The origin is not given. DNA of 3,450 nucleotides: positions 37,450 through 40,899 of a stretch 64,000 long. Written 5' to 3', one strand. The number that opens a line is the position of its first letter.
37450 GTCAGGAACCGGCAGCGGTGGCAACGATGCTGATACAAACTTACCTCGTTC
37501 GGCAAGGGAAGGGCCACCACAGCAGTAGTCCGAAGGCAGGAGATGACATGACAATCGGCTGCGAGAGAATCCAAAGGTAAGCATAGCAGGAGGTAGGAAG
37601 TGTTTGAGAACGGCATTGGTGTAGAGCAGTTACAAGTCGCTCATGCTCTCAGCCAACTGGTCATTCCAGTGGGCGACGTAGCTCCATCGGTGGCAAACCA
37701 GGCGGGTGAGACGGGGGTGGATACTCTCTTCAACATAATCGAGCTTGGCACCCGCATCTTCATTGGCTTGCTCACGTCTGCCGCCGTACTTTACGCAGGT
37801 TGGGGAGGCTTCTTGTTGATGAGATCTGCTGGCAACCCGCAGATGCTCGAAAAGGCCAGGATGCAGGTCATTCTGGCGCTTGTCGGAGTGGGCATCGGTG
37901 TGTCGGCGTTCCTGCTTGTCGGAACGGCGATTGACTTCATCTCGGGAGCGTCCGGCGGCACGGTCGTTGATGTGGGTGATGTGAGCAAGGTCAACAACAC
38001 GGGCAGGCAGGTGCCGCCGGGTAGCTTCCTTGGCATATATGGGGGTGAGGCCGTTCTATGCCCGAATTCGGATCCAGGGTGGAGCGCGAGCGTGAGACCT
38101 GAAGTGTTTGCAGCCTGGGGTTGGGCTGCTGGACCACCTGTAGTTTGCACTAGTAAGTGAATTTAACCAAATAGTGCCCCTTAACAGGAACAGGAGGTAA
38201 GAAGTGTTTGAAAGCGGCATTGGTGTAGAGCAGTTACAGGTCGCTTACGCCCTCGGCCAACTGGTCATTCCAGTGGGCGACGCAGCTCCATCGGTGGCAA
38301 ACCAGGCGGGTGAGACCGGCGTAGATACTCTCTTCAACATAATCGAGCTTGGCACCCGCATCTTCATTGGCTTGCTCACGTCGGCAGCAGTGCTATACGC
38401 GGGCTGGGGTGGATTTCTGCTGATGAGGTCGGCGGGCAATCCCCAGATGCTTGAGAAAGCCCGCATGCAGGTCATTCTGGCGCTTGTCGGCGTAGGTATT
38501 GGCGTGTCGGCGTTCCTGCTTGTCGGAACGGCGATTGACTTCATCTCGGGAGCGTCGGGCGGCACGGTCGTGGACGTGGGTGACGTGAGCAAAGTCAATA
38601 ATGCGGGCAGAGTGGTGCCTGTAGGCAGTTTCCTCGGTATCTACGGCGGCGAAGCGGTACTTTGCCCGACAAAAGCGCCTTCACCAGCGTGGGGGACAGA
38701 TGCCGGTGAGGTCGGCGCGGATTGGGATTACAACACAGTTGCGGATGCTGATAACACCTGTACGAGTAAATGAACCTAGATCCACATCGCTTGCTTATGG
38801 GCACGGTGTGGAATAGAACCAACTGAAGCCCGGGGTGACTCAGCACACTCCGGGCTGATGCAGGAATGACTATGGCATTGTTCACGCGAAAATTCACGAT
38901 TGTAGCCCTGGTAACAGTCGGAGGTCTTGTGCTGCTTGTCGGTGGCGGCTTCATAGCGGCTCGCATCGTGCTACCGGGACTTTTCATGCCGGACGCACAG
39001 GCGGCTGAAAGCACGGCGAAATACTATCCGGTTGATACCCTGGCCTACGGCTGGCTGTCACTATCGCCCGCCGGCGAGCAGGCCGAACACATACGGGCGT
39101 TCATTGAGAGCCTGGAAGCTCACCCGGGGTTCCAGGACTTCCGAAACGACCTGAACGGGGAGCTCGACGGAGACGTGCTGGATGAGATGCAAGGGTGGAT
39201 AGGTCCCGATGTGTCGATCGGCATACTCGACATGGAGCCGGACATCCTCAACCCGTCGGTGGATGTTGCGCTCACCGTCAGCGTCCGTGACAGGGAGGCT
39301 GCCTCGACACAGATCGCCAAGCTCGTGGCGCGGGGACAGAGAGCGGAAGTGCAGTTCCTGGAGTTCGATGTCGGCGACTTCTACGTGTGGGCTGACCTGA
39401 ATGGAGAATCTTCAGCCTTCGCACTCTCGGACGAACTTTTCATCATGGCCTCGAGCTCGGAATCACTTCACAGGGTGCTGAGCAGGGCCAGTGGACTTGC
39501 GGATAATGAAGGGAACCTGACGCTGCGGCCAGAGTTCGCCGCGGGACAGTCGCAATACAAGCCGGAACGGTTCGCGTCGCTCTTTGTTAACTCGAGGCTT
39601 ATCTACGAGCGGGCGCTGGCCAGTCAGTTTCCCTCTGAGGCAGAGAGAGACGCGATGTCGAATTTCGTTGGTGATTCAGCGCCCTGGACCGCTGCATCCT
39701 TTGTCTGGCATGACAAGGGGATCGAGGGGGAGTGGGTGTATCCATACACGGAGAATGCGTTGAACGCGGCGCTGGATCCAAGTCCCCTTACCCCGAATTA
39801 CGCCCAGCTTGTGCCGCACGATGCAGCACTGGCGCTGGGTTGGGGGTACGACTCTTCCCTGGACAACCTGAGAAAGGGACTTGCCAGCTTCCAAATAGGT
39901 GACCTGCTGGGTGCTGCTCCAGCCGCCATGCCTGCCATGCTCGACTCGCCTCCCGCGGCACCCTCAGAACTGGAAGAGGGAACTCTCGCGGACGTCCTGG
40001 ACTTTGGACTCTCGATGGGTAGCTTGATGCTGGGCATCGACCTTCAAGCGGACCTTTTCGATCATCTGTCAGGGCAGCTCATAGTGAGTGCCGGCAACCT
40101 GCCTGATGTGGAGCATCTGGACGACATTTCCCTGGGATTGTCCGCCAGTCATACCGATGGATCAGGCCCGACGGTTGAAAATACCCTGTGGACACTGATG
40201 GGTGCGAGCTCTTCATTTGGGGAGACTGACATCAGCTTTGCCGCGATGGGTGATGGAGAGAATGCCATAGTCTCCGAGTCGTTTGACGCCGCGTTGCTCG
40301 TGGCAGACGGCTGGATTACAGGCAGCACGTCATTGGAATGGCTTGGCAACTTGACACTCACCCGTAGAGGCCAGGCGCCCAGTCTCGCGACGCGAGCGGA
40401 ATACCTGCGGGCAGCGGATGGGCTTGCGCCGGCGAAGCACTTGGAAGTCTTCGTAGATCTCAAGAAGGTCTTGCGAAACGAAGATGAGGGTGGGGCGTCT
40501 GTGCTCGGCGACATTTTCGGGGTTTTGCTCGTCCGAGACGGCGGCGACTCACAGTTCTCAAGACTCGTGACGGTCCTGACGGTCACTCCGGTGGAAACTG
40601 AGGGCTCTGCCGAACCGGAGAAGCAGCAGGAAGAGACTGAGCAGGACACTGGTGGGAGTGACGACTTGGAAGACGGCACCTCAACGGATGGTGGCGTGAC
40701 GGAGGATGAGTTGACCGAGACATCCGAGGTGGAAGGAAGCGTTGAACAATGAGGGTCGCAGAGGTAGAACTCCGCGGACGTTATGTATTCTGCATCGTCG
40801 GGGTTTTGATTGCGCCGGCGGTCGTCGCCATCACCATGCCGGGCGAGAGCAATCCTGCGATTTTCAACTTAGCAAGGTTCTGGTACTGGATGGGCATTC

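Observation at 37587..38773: Tandemly duplicated pilin-like genes: identical membrane hairpin kept by synonymous-only change, divergent Cys-bounded C-terminal tails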

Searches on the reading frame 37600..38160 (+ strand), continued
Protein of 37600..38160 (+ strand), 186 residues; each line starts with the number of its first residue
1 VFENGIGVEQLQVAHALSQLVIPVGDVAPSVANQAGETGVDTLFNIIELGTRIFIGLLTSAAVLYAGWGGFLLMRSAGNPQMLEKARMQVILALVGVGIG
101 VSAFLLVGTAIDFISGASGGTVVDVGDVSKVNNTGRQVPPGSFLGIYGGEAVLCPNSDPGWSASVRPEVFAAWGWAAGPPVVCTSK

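Call 44: search_protein_families(library=pfam, alignment_id=A2, max_evalue=0.1)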
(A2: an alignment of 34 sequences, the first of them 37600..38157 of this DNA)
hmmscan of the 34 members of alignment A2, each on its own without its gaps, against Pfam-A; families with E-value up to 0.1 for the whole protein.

A. member 1, window:37600-38157:+ (186 aa): 1 family
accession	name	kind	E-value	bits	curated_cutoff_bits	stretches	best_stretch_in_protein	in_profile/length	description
PF18895.5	T4SS_pilin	-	1.5e-05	25.4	26.6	1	40-109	2-70/71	Type IV secretion system pilin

B. families by the number of members that match (of 34 scanned): 14 families
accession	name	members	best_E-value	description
PF18895.5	T4SS_pilin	27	6.6e-08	Type IV secretion system pilin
PF05987.18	DUF898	2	0.001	Bacterial protein of unknown function (DUF898)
PF06664.17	WLS-like_TM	1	0.0018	Wntless-like, transmembrane domain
PF04290.18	DctQ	1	0.002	Tripartite ATP-independent periplasmic transporters, DctQ component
PF10011.15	DUF2254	1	0.0026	Predicted membrane protein (DUF2254)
PF03595.22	SLAC1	1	0.0043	Voltage-dependent anion channel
PF00909.26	Ammonium_transp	1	0.0082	Ammonium Transporter Family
PF04515.18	Choline_transpo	1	0.012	Plasma-membrane choline transporter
PF19946.4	DUF6408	1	0.015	Family of unknown function (DUF6408)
PF02402.22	Lysis_col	1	0.017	Lysis protein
PF02588.21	YitT_membrane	1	0.02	Uncharacterised 5xTM membrane BCR, YitT family COG1284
PF08592.16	Anthrone_oxy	1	0.055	Anthrone oxygenase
PF24431.1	DUF7554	1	0.064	Family of unknown function (DUF7554)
PF01007.26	IRK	1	0.1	Inward rectifier potassium channel transmembrane domain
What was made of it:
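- On Pfam PF18895 T4SS_pilin: 27 of 34 family members match at E <= 0.1, best 6.6e-8 (call 44).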

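Call 47: search_protein_families(library=pfam, max_evalue=10, proteins=[L006:17148-17675:+])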
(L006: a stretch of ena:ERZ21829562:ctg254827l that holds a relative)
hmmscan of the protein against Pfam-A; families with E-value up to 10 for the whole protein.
L006:17148-17675:+ (176 aa): 2 families
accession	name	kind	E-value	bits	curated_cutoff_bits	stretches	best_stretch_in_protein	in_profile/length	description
PF18895.5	T4SS_pilin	-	0.012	16.2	26.6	1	97-157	12-70/71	Type IV secretion system pilin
PF19942.4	DUF6404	-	0.23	12.3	27.6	1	108-150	55-99/115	Family of unknown function (DUF6404)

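Call 48: search_protein_families(library=ncbifam, max_evalue=0.1, proteins=[window:37600-38157:+])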
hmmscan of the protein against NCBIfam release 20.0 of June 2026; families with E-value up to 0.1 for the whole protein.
window:37600-38157:+ (186 aa): 1 family
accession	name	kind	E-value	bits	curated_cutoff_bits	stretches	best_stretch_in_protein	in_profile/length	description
NF045849.1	ICE_MMCAP2_0565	equivalog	2.6e-08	33.4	40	1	40-114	6-80/80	Mbov_0395 family pilin-like conjugal transfer protein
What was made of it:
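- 37600..38160 (+): W1, a pilin-like gene of 186 aa. It has an acidic N-terminal leader (res 1-38), a two-helix membrane hairpin (res 39-117), a conserved but disordered Gly/Ser linker (res 118-135) and a Cys-Trp-Cys tail domain (res 136-186). NF045849 match at E 2.6e-8 (call 48).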

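Call 58: find_encoding_contigs(protein=P0015, flank=10000, max_places=2)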
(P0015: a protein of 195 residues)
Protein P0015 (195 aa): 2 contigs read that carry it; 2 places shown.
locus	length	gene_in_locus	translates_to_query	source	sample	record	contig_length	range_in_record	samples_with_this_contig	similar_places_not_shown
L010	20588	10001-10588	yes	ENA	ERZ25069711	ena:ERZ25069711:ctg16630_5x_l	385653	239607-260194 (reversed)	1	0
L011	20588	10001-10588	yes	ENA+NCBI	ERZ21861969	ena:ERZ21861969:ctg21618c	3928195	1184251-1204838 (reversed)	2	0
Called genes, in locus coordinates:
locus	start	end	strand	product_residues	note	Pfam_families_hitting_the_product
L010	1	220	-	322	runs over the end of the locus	PF00676:E1_dh, PF02775:TPP_enzyme_C (weak)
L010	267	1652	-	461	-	PF00890:FAD_binding_2 (weak), PF01134:GIDA (weak), PF01266:DAO (faint), PF07992:Pyr_redox_2, PF12831:FAD_oxidored (weak), PF13738:Pyr_redox_3, PF00070:Pyr_redox, PF02852:Pyr_redox_dim, +3 more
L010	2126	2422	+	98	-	-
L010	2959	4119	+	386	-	-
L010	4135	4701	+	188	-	-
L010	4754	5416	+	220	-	-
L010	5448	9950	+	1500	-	-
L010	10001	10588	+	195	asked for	-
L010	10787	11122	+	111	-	-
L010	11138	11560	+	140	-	-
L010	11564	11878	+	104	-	-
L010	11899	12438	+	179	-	-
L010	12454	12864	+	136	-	-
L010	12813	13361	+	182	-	PF01936:NYN (weak)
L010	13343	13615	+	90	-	-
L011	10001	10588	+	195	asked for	-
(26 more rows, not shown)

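Call 59: find_encoding_contigs(protein=P0032, flank=10000, max_places=2)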
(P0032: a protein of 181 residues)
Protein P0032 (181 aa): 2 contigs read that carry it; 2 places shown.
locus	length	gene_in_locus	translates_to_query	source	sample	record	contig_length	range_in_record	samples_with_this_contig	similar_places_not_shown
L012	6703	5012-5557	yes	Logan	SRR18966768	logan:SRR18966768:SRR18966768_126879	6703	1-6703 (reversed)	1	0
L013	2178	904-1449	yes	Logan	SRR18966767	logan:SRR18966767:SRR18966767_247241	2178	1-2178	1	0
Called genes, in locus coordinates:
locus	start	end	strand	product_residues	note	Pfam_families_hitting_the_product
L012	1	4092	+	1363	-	?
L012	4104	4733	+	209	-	PF18895:T4SS_pilin (weak)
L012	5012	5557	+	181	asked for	-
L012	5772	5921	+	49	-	-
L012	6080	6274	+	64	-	-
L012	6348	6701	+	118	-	?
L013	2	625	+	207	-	?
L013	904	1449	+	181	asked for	-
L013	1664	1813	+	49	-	-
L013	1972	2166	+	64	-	-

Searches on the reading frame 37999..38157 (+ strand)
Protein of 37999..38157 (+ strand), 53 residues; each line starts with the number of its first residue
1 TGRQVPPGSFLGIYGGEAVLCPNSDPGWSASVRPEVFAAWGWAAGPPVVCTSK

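Call 57: find_homologous_proteins(query=A4, max_evalue=0.01)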
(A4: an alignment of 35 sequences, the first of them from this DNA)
Query A4 (35 sequences): 175 candidates shared short words with the query, none scored E <= 0.01.
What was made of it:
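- Tried and rejected: The domain is too short and too variable (call 57).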

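Call 70: predict_structure(alignment_id=A5)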
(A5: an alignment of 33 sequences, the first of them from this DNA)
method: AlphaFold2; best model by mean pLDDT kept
length: 53 residues; sequences in the alignment: 33
mean_pLDDT: 94.5   pTM: 0.75
mean pLDDT of the five models: 94.5, 94.3, 93.9, 91.4, 89.9
residues with pLDDT >= 90: 49; 70-90: 3; 50-70: 1; < 50: 0
segments of 3 or more residues with pLDDT < 50: none
pLDDT, mean of each block of 10 residues (from residue 1): 94 96 94 93 95 96
secondary structure, 60 per line:
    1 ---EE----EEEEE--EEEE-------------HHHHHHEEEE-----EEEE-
elements in order: E10-14 E17-20 H34-39 E40-43 E49-52
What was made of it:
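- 38005..38157 (+): W1 tail mini-domain. Cys154 is at 38059-38061, Trp173 at 38116-38118 and Cys183 at 38146-38148. AF2 on the tail alone gives pLDDT 94.5 (call 70).
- The tail modelled alone reaches pLDDT 94.5 and pTM 0.75 (call 70).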

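Call 73: fold_search(model_id=the predicted structure, library=pdb)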
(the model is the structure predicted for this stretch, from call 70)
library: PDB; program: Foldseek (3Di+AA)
matches with E <= 10: 23; with E <= 0.001: 0
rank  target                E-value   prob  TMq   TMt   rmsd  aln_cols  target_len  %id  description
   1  7boy_s                4.4e+00  0.03  0.28  0.04   9.9        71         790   13  Mature bacteriorphage t7 tail nozzle protein gp12 (released 2021-03-17)
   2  7y1c_Y                5.6e+00  0.01  0.19  0.02   9.7        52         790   17  CryoEM structure of Klebsiella phage Kp9 tail complex applied with C6 symmetry (released 2023-06-14)
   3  9klc_A                6.0e+00  0.02  0.25  0.07  11.5        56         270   18  G9a in complex with the S-isomer of RK-131902 (racemic compound rac-10a) (released 2025-05-21)
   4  8jel_E                6.4e+00  0.03  0.29  0.18   5.5        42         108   17  Crystal structure of TIGIT in complexed with Ociperlimab, crystal form I (released 2024-02-28)
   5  6ncm_A                6.8e+00  0.03  0.24  0.16   7.7        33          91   18  Crystal structure of the human FOXN3 DNA binding domain in complex with a forkhead-like (FHL) DNA sequence (released 2019-02-27)
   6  6mbo_B                6.8e+00  0.02  0.23  0.07  11.6        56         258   21  GLP Methyltransferase with Inhibitor EML741-P212121 Crystal Form (released 2019-02-27)
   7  5tuz_A                7.2e+00  0.02  0.24  0.08  10.3        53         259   24  Structure of human GLP SET-domain (EHMT1) in complex with inhibitor MS0124 (released 2017-02-22)
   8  3k0l_B                7.7e+00  0.06  0.30  0.13   3.0        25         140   12  Crystal Structure of Putative MarR Family Transcriptional Regulator from Acinetobacter sp. ADP (released 2009-10-13)
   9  3puf_B                7.7e+00  0.03  0.25  0.09   4.4        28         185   11  Crystal structure of human RNase H2 complex (released 2010-12-22)
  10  9iuk                  7.7e+00  0.01  0.20  0.02   9.1        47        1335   23  The structure of Candida albicans Cdr1 in apo state (released 2024-09-18)
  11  8rkg_C                8.2e+00  0.04  0.32  0.13   4.9        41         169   10  Crystal structure of tetrameric collagenase-cleaved Xenopus ZP2-N2N3 (cleaved xZP2-N2N3) (released 2024-03-13)
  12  2gxb_B                8.2e+00  0.03  0.26  0.23   4.3        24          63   17  Crystal Structure of The Za Domain bound to Z-RNA (released 2007-05-01)
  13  8ove_AD               8.2e+00  0.01  0.24  0.16   8.1        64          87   12  CRYO-EM STRUCTURE OF TRYPANOSOMA BRUCEI PROCYCLIC FORM 80S RIBOSOME : TB11CS6H1 snoRNA mutant (released 2023-11-29)
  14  6x03_D                8.8e+00  0.04  0.32  0.21   7.5        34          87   15  Nup84-Nup133 (aa521-1157) from S. cerevisiae bound by VHH-SAN8 and VHH-SAN9 (released 2020-12-09)
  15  6pco_B                8.8e+00  0.04  0.27  0.12   5.0        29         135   21  Mechanism for regulation of DNA binding of Bordetella bronchiseptica BpsR by 6-hydroxynicotinic acid (released 2019-11-06)
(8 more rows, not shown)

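Call 87: fold_search(model_id=the predicted structure, library=viral)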
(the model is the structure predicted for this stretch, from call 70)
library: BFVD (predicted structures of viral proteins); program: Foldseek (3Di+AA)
matches with E <= 10: 31; with E <= 0.001: 0
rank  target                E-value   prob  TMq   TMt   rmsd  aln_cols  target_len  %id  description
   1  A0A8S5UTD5            3.2e+00  0.06  0.37  0.10   6.4        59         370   17  Uncharacterized protein [Siphoviridae sp. ct4fm14]
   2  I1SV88                4.1e+00  0.03  0.24  0.06  11.8        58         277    5  Phosphoprotein [Vesiculovirus perinet]
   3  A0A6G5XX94            4.4e+00  0.03  0.27  0.23   8.2        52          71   19  (no name in the UniProt tables at hand)
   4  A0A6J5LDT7            5.6e+00  0.03  0.28  0.12  13.6        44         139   20  Uncharacterized protein [uncultured Caudovirales phage]
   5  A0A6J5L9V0            5.6e+00  0.02  0.22  0.12   6.2        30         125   17  Helix-turn-helix domain containing protein [uncultured Caudovirales phage]
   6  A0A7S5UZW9            6.4e+00  0.06  0.30  0.11   2.6        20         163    5  (no name in the UniProt tables at hand)
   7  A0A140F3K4            6.4e+00  0.03  0.23  0.17   4.4        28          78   21  Uncharacterized protein [Pyrobaculum filamentous virus 1]
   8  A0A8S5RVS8            6.8e+00  0.03  0.32  0.20   7.8        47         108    6  Uncharacterized protein [Siphoviridae sp. ctHip2]
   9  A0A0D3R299            6.8e+00  0.03  0.26  0.07   7.7        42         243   14  Phosphoprotein [Gray Lodge virus]
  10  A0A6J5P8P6            6.8e+00  0.02  0.27  0.09  13.7        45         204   22  Uncharacterized protein [uncultured Caudovirales phage]
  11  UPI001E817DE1         6.8e+00  0.01  0.16  0.11  10.6        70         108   13  (no name look-up for this kind of identifier)
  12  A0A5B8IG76            7.2e+00  0.03  0.29  0.17   4.3        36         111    6  Uncharacterized protein [Mimiviridae sp. ChoanoV1]
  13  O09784                7.2e+00  0.01  0.24  0.10  13.3        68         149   13  RNA dependent RNA polymerase 3D (Fragment) [San Miguel sea lion virus]
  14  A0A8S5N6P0            8.2e+00  0.06  0.31  0.08   3.8        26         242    8  Helix-turn-helix domain protein [Myoviridae sp. ctsip2]
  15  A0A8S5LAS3            8.2e+00  0.05  0.30  0.06   4.3        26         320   15  DNA directed RNA polymerase [Podoviridae sp. ctBev14]
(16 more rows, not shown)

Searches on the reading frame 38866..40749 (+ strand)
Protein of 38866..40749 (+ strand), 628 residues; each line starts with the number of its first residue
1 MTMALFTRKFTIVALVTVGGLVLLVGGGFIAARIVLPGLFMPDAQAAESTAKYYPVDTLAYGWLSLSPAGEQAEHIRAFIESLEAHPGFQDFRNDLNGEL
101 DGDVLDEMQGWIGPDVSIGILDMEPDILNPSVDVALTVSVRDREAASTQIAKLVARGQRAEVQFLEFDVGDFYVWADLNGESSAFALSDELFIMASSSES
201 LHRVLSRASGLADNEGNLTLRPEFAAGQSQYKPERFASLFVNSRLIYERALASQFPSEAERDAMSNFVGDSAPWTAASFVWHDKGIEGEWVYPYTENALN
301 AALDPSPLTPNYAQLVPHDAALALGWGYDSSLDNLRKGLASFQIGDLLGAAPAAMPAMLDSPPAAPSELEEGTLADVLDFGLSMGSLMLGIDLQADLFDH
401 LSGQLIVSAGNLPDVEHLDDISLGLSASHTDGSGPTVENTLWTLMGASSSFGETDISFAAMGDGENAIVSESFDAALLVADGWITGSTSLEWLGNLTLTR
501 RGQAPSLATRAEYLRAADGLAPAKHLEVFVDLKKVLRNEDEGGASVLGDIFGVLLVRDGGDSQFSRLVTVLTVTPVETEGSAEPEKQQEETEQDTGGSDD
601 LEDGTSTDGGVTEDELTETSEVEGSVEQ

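Call 6: search_protein_families(library=pfam, max_evalue=0.1, proteins=[window:38866-40749:+])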
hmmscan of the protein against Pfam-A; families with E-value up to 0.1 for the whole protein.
window:38866-40749:+ (628 aa): 1 family
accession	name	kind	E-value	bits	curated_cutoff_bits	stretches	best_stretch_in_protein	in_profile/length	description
PF11832.13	DUF3352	-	2.3e-08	33.6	26.8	1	18-259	2-246/536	Protein of unknown function (DUF3352)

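Call 48: search_protein_families(library=ncbifam, max_evalue=0.1, proteins=[window:38866-40749:+])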
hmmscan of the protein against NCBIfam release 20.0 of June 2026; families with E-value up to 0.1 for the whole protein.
window:38866-40749:+ (628 aa): 0 families
